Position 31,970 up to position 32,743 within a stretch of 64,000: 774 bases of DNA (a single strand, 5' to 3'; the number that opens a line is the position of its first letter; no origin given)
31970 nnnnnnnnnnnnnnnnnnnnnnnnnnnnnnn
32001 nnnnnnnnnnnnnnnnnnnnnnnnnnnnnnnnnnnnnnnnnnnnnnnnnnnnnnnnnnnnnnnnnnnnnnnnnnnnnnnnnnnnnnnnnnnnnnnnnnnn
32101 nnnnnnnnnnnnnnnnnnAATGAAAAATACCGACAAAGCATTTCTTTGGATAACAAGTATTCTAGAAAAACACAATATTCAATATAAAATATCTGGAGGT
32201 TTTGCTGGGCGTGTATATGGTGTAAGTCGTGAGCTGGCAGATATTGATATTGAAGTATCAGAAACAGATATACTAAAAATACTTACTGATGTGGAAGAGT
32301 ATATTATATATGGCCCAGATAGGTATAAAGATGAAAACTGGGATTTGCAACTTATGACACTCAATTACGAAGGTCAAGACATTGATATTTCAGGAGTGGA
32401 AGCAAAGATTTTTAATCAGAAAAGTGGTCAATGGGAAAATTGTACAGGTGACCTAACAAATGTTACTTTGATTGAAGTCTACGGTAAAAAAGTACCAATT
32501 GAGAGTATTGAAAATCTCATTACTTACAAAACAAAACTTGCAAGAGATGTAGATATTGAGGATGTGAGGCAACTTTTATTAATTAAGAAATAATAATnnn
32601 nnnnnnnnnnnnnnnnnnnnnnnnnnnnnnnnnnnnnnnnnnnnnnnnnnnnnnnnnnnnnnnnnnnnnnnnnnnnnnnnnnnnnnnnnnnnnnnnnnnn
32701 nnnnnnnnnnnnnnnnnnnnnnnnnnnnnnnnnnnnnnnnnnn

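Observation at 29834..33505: Seven-gene, translationally coupled operon of enzymes that act on non-canonical nucleotides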

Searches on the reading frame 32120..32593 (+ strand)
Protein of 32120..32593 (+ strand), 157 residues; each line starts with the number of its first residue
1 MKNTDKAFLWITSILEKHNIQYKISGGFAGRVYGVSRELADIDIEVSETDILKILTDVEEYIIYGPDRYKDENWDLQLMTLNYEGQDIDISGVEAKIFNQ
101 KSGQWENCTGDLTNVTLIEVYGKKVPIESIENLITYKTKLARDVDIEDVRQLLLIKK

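Call 3: search_protein_families(library=pfam, proteins=[window:32120-32593:+], max_evalue=0.1)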
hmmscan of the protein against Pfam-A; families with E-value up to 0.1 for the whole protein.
window:32120-32593:+ (157 aa): 1 family
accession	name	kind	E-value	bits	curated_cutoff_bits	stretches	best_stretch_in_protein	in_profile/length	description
PF10706.15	Aminoglyc_resit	-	0.00023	21.7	21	1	11-152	5-149/149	Aminoglycoside-2''-adenylyltransferase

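Call 4: search_protein_families(library=ncbifam, proteins=[window:32120-32593:+], max_evalue=0.1)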
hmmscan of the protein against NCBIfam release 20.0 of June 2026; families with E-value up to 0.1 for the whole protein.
window:32120-32593:+ (157 aa): 1 family
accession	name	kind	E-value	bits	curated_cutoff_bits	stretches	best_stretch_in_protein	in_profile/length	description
NF000236.1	linco_LnuA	exception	0.016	15.1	300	1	4-60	7-65/161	lincosamide nucleotidyltransferase Lnu(A)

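Call 5: search_protein_families(library=padloc, proteins=[window:32120-32593:+], max_evalue=0.01)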
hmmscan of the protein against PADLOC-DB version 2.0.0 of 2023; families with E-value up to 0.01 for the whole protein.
window:32120-32593:+ (157 aa): 0 families

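Call 18: search_solved_structures(query=window:32120-32593:+, max_evalue=1)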
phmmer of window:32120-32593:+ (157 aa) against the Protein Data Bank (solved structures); distinct sequences matched with E-value up to 1: 3.
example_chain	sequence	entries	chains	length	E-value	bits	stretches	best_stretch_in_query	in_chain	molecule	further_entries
4hx0_A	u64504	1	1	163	0.00098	22.4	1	15-153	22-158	Putative nucleotidyltransferase TM1012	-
2fcl_A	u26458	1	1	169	0.0011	22.2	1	15-153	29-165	hypothetical protein TM1012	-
2ewr_A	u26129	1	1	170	0.0011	22.2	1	15-153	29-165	hypothetical protein TM1012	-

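Call 22: find_homologous_proteins(query=window:32120-32593:+)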
Query window:32120-32593:+ (157 aa): 125 proteins with E <= 0.001 among 228 candidates; the best 120 are listed.
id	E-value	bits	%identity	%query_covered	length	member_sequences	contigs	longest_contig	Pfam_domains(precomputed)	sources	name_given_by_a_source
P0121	4.2e-97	340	100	100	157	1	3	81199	-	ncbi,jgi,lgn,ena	ncbi:MAG: hypothetical protein WCK48_01825 [bacterium]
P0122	1.4e-75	270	78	99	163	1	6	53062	-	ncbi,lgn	-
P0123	3.4e-75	269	78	99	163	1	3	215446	-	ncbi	-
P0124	1.7e-66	241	69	100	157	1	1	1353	-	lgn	-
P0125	1.2e-65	238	71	99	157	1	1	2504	-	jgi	jgi:hypothetical protein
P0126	4.7e-65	236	69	99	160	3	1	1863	-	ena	-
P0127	6.2e-64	233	68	97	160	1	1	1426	-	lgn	-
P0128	1.2e-63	232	66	100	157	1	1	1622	-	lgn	-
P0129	1.3e-63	231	68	97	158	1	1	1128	-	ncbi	-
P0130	1.4e-63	231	68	97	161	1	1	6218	-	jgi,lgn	jgi:hypothetical protein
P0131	1.8e-63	231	68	97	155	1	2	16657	-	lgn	-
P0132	2.0e-63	231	68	97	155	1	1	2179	-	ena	-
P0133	2.2e-63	231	68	100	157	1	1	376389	-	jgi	jgi:hypothetical protein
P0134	2.8e-63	230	66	97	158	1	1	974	-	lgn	-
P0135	2.9e-63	230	68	100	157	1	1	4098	-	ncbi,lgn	-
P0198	4.9e-53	197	60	99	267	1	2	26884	PF04266.21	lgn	-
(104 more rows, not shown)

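Call 34: find_related_loci(query=A3, collection=metagenome_contigs, flank=10000)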
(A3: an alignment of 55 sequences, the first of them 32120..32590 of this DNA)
Query A3 (157 aa) in metagenome_contigs; peptide patterns used: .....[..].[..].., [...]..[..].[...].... (x = any residue, [..] = any of these).
496 stretches matched a pattern; 302 encode a relative of the query (tblastn E <= 1e-3); the best 80 are kept; 80 distinct loci.
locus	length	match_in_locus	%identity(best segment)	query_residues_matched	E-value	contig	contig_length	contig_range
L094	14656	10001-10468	78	1-156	3e-80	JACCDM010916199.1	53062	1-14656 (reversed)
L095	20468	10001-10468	78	1-156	1e-79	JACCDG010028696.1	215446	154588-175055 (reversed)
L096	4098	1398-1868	68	1-157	3e-69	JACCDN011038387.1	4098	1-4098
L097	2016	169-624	68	1-152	7e-71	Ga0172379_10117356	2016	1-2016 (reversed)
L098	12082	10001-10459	66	1-153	5e-68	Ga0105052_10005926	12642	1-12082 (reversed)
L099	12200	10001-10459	66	1-153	5e-68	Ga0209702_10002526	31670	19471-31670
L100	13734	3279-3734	66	1-152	3e-68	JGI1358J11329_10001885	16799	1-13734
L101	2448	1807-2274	64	1-156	3e-67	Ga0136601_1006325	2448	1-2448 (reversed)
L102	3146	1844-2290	68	1-151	9e-66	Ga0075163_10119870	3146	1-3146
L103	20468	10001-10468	62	1-156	1e-64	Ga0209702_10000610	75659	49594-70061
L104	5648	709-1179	61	1-157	4e-64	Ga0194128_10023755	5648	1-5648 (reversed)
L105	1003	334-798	62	1-155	1e-67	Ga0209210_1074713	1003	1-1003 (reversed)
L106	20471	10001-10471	62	1-157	3e-63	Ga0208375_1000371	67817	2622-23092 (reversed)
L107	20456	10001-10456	64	1-152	7e-63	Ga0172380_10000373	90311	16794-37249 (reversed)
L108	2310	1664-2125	62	3-156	6e-64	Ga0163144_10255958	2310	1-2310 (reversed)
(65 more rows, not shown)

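Call 52: search_solved_structures(query=A3, max_evalue=1)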
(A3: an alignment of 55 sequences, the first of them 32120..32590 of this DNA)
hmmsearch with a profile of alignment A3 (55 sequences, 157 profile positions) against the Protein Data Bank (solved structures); distinct sequences matched with E-value up to 1: 6.
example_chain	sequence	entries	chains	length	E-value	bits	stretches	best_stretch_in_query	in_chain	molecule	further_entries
4fo1_A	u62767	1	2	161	2.6e-05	27.4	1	3-60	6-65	Lincosamide resistance protein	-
4wh5_A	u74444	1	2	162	2.7e-05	27.4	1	3-60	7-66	Lincosamide resistance protein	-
4hx0_A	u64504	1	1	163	7.5e-05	25.9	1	8-143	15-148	Putative nucleotidyltransferase TM1012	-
2fcl_A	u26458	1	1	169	8.5e-05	25.8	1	8-143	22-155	hypothetical protein TM1012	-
2ewr_A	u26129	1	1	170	8.5e-05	25.7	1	8-143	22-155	hypothetical protein TM1012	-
9p8h_SD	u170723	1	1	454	1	12.5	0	11-38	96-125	40S ribosomal protein S3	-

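Call 53: predict_structure(alignment_id=A3)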
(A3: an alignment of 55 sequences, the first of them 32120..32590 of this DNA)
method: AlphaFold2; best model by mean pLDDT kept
length: 157 residues; sequences in the alignment: 55
mean_pLDDT: 96.7   pTM: 0.90
mean pLDDT of the five models: 96.7, 96.4, 96.1, 96.1, 95.5
residues with pLDDT >= 90: 151; 70-90: 5; 50-70: 1; < 50: 0
segments of 3 or more residues with pLDDT < 50: none
pLDDT, mean of each block of 10 residues (from residue 1): 94 99 98 96 98 98 98 98 98 97 92 96 98 96 96 96
secondary structure, 60 per line:
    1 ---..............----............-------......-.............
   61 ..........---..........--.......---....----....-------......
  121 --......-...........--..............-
elements in order: H4-17 E22-25 H26-33 E41-46 H48-61 E62-70 E74-83 E86-92 E96-99 E104-107 E115-120 E123-128 H130-140 H143-156

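Call 60: fold_search(model_id=the predicted structure, library=pdb)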
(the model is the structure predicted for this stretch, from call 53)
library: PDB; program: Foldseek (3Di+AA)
matches with E <= 10: 978; with E <= 0.001: 14
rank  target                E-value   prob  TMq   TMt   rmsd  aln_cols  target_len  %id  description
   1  2ewr                  2.8e-12  1.00  0.81  0.82   2.5       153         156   24  Crystal structure of a putative nucleotidyltransferase (tm1012) from Thermotoga maritima at 1.60 A resolution (released 2005-12-06)
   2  2fcl                  2.7e-11  1.00  0.82  0.82   3.1       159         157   22  Crystal structure of a putative nucleotidyltransferase (tm1012) from Thermotoga maritima at 1.35 A resolution (released 2006-03-14)
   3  4hx0                  1.8e-10  1.00  0.72  0.71   6.5       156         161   21  Crystal structure of a putative nucleotidyltransferase (TM1012) from Thermotoga maritima at 1.87 A resolution (released 2013-09-11)
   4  4fo1_A                1.0e-07  1.00  0.65  0.65   5.2       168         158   18  Crystal structure of lincosamide antibiotic adenylyltransferase LnuA, apo (released 2012-07-04)
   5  8an4_B                6.0e-06  1.00  0.62  0.52   7.0       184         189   15  MenT1 toxin (rv0078a) from Mycobacterium tuberculosis H37Rv (released 2023-08-02)
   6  8an5_B                7.2e-06  1.00  0.71  0.62   3.5       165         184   16  MenAT1 toxin-antitoxin complex (rv0078a-rv0078b) from Mycobacterium tuberculosis H37Rv (released 2023-08-02)
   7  8an4_A                7.6e-06  1.00  0.67  0.56   4.6       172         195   17  MenT1 toxin (rv0078a) from Mycobacterium tuberculosis H37Rv (released 2023-08-02)
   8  8rr5                  2.3e-05  1.00  0.60  0.54   7.2       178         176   19  MenT1 toxin (rv0078a) from Mycobacterium tuberculosis H37Rv, phosphorylated at T39 (released 2024-09-11)
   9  8an5_A                2.8e-05  1.00  0.58  0.49   7.2       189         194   14  MenAT1 toxin-antitoxin complex (rv0078a-rv0078b) from Mycobacterium tuberculosis H37Rv (released 2023-08-02)
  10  5cfu                  3.2e-05  1.00  0.64  0.59   6.6       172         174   15  Crystal Structure of ANT(2")-Ia in complex with adenylyl-2"-tobramycin (released 2016-07-20)
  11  5kqj_MODEL_1_A        3.2e-05  1.00  0.61  0.54   6.6       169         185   16  Solution Structure of Antibiotic-Resistance Factor ANT(2'')-Ia Reveals Substrate-Regulated Conformation Dynami (released 2017-07-12)
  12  4wqk                  6.0e-05  1.00  0.66  0.60   6.3       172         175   16  Crystal structure of aminoglycoside nucleotidylyltransferase ANT(2")-Ia, apo form (released 2014-11-12)
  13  5cfs                  6.7e-05  1.00  0.64  0.58   6.6       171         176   16  Crystal Structure of ANT(2")-Ia in complex with AMPCPP and tobramycin (released 2016-03-16)
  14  4xje                  1.0e-04  1.00  0.62  0.56   6.7       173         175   18  CRYSTAL STRUCTURE OF ANT(2") IN COMPLEX WITH AMP AND TOBRAMYCIN (released 2016-01-20)
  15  4x4w_B                1.1e-03  0.99  0.44  0.20   8.0       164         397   15  Crystal structure of the full-length human mitochondrial CCA-adding enzyme (released 2015-02-11)
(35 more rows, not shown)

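Call 63: find_related_loci(query=A3, collection=viral_contigs, flank=8000)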
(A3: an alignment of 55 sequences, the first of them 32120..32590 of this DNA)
Query A3 (157 aa) in viral_contigs; peptide patterns used: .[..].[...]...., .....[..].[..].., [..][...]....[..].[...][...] (x = any residue, [..] = any of these).
58 stretches matched a pattern, but none encodes a relative of the query by tblastn (E <= 1e-3).

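Call 71: search_protein_families(library=pfam, proteins=[P0198], max_evalue=0.01)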
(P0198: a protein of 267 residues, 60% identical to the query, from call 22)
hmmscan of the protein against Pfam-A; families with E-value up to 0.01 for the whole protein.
P0198 (267 aa): 3 families
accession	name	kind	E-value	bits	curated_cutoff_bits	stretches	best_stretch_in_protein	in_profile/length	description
PF04266.20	ASCH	-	3.1e-07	31.5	21.2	1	4-105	1-100/103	ASCH domain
PF09413.15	DUF2007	-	0.00073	20.1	25.7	1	113-161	8-55/66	Putative prokaryotic signal transducing protein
PF10706.15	Aminoglyc_resit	-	0.0017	18.9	21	1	120-261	4-148/149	Aminoglycoside-2''-adenylyltransferase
